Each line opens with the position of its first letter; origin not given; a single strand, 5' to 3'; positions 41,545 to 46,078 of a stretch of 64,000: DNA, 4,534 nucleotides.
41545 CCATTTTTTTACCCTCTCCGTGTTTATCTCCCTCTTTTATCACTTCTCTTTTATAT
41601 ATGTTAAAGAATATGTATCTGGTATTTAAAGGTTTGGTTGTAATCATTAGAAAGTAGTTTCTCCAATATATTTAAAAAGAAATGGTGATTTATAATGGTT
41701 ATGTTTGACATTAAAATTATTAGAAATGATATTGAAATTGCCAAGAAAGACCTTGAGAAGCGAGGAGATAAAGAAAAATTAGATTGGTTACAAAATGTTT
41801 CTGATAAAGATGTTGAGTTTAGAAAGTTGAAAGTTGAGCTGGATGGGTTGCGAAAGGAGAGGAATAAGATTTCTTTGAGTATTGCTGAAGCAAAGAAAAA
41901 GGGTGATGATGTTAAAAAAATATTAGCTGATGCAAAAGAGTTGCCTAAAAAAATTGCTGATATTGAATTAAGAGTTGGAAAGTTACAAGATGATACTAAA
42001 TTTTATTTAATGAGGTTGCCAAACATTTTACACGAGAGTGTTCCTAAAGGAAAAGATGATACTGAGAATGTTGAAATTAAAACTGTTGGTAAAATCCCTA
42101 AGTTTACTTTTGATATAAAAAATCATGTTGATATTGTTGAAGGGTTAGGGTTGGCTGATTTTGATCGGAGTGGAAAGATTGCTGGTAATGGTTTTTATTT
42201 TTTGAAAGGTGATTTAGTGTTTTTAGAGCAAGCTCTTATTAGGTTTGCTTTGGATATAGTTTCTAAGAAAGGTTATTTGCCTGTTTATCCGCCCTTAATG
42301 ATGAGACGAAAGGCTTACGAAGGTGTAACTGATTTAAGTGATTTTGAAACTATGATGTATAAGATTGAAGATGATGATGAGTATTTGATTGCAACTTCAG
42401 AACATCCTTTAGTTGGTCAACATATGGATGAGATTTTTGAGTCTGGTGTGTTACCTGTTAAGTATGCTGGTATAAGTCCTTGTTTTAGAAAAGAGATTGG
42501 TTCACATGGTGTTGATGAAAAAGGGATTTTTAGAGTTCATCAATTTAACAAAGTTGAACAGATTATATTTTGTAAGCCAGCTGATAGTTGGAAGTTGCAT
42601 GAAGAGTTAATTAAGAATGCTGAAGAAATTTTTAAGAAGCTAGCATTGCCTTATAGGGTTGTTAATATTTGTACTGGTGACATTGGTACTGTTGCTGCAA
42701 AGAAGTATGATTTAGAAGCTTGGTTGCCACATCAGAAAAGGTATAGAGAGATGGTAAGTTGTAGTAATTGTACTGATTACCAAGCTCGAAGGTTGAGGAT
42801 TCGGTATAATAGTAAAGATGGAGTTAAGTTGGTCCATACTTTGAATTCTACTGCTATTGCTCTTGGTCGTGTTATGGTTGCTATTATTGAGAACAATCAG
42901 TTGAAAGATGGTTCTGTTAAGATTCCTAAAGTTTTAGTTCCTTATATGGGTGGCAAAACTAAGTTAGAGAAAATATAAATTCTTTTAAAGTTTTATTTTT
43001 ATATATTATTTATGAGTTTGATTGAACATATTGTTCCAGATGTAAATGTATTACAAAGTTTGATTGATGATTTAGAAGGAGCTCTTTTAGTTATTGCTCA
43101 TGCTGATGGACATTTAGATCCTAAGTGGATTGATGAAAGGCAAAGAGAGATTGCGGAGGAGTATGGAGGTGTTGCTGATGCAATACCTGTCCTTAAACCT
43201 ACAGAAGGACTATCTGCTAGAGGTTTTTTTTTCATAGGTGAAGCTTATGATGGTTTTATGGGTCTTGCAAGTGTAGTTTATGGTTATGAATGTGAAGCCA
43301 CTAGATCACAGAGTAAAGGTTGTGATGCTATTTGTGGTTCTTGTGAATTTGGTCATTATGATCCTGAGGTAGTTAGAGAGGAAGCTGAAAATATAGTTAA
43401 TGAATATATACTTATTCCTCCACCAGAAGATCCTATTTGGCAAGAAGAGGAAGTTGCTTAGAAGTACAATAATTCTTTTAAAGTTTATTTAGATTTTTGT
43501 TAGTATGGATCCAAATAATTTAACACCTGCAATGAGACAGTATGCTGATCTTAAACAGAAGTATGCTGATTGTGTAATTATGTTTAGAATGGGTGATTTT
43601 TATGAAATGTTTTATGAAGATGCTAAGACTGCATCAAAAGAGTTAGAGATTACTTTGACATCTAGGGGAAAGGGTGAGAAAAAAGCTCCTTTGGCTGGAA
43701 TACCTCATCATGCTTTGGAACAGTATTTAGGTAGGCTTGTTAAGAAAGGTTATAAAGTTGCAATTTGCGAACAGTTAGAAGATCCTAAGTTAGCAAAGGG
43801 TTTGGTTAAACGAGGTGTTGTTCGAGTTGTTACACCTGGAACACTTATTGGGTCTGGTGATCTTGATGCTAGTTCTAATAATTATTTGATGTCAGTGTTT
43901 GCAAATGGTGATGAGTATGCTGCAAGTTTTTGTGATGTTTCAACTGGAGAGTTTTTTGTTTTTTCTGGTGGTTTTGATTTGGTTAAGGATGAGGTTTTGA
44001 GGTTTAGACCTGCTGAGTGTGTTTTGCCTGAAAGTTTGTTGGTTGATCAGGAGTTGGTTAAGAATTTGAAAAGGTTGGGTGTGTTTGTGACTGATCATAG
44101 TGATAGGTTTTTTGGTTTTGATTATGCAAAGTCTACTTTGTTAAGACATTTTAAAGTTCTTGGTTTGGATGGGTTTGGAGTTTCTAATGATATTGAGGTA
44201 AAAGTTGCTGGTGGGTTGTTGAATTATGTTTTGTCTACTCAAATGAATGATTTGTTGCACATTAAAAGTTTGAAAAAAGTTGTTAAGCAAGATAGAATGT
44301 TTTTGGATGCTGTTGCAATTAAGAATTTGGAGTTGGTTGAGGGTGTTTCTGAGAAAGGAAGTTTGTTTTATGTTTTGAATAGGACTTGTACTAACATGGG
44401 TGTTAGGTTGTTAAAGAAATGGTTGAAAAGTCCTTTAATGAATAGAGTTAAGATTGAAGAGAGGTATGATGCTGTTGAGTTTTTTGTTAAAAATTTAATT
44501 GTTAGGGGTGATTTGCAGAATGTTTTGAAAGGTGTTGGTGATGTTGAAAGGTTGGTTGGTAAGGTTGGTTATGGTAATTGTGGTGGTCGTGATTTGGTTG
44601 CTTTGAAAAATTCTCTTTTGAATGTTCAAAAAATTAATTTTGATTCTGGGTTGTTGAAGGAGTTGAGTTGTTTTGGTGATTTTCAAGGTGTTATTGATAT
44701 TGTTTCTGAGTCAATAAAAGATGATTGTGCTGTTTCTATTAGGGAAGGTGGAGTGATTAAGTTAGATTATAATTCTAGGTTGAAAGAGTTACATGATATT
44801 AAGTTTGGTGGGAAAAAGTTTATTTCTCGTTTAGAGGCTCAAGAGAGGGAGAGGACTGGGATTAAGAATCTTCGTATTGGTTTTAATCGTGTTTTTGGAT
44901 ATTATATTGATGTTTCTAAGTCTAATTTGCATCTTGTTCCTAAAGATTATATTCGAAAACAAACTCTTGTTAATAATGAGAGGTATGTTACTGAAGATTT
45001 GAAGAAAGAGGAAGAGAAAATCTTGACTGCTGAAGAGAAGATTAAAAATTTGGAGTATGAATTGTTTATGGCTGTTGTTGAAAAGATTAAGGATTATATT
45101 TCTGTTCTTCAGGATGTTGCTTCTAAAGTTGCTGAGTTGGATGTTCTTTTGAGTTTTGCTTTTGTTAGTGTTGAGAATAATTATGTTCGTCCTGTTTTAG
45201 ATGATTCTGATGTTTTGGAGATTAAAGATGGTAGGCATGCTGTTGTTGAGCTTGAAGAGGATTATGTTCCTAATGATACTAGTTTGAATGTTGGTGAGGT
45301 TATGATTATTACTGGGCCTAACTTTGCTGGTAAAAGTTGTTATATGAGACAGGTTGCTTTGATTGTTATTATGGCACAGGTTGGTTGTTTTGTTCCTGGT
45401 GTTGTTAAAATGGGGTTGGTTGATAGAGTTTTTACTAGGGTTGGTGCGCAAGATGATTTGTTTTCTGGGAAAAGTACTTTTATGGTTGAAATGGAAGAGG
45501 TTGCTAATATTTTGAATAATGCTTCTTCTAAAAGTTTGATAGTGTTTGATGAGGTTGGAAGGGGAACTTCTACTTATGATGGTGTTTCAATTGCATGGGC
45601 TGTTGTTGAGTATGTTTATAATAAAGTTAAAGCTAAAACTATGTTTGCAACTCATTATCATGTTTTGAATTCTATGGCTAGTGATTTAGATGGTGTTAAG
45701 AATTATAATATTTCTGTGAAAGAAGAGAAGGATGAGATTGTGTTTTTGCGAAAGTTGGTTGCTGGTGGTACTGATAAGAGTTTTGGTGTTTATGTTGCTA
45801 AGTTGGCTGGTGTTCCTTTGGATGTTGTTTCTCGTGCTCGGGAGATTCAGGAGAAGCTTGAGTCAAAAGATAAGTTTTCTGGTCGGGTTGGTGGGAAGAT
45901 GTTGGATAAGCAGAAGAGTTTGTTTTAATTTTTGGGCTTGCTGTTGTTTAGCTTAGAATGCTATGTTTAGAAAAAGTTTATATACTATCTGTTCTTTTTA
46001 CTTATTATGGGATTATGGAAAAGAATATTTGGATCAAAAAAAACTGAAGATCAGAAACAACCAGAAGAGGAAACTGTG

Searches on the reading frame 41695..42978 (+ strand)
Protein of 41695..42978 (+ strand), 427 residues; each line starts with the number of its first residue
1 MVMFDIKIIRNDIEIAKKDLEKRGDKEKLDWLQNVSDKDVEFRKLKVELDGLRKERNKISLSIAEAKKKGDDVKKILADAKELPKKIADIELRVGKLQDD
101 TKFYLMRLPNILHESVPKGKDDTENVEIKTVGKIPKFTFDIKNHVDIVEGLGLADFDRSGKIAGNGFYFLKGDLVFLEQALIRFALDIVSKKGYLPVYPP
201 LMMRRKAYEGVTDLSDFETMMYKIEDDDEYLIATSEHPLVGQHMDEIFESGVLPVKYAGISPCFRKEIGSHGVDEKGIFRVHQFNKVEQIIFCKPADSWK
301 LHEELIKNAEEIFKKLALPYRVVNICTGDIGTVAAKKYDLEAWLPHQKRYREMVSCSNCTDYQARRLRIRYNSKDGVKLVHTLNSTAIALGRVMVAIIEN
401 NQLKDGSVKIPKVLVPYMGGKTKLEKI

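Call 52: search_protein_families(library=pfam, proteins=[window:41695-42978:+], max_evalue=0.00001)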
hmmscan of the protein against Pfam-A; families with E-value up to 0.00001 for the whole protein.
window:41695-42978:+ (427 aa): 2 families
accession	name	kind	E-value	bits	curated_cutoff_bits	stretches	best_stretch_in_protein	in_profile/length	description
PF00587.30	tRNA-synt_2b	-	1.9e-44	152.3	29.3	1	222-401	1-179/179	tRNA synthetase class II core domain (G, H, P, S and T)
PF02403.27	Seryl_tRNA_N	-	1.9e-20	73.5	28.2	1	3-111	1-107/108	Seryl-tRNA synthetase N-terminal domain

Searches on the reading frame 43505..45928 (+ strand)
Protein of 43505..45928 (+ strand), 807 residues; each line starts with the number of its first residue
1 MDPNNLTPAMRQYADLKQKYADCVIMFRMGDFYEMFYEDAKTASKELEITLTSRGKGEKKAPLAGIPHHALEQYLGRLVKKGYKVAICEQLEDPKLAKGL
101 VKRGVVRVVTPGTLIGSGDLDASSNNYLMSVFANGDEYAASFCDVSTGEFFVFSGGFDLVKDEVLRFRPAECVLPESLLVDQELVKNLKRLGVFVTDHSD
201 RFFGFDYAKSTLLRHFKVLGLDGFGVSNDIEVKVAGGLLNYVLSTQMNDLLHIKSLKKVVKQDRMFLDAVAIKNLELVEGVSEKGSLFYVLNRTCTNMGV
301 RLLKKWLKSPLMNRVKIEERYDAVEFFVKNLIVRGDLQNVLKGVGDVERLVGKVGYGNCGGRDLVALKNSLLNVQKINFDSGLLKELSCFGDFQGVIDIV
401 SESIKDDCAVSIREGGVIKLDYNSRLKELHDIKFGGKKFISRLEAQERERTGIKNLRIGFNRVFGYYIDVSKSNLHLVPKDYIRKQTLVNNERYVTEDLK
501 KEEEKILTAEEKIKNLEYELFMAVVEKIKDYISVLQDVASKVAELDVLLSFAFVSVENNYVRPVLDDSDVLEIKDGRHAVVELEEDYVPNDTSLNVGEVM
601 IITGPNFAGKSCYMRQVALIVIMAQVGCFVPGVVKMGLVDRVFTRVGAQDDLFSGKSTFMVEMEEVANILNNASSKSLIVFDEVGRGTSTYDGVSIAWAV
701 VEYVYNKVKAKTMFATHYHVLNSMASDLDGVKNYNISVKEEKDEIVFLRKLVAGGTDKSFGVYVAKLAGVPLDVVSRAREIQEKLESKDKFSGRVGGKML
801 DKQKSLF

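Call 52: search_protein_families(library=pfam, proteins=[window:43505-45928:+], max_evalue=0.00001)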
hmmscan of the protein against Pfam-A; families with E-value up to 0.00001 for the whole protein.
window:43505-45928:+ (807 aa): 5 families
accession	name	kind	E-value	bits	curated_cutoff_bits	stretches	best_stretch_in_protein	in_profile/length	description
PF00488.27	MutS_V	-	1.3e-79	267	30.2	1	600-786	1-188/188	MutS domain V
PF05192.23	MutS_III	-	1.7e-48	166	34.1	1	271-552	2-194/194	MutS domain III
PF01624.25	MutS_I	-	1.4e-45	154.6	20.6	1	7-115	1-110/113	MutS domain I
PF05190.23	MutS_IV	-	3.5e-27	95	22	1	421-512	1-92/92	MutS family domain IV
PF05188.22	MutS_II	-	4.1e-20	73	25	1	126-254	1-133/133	MutS domain II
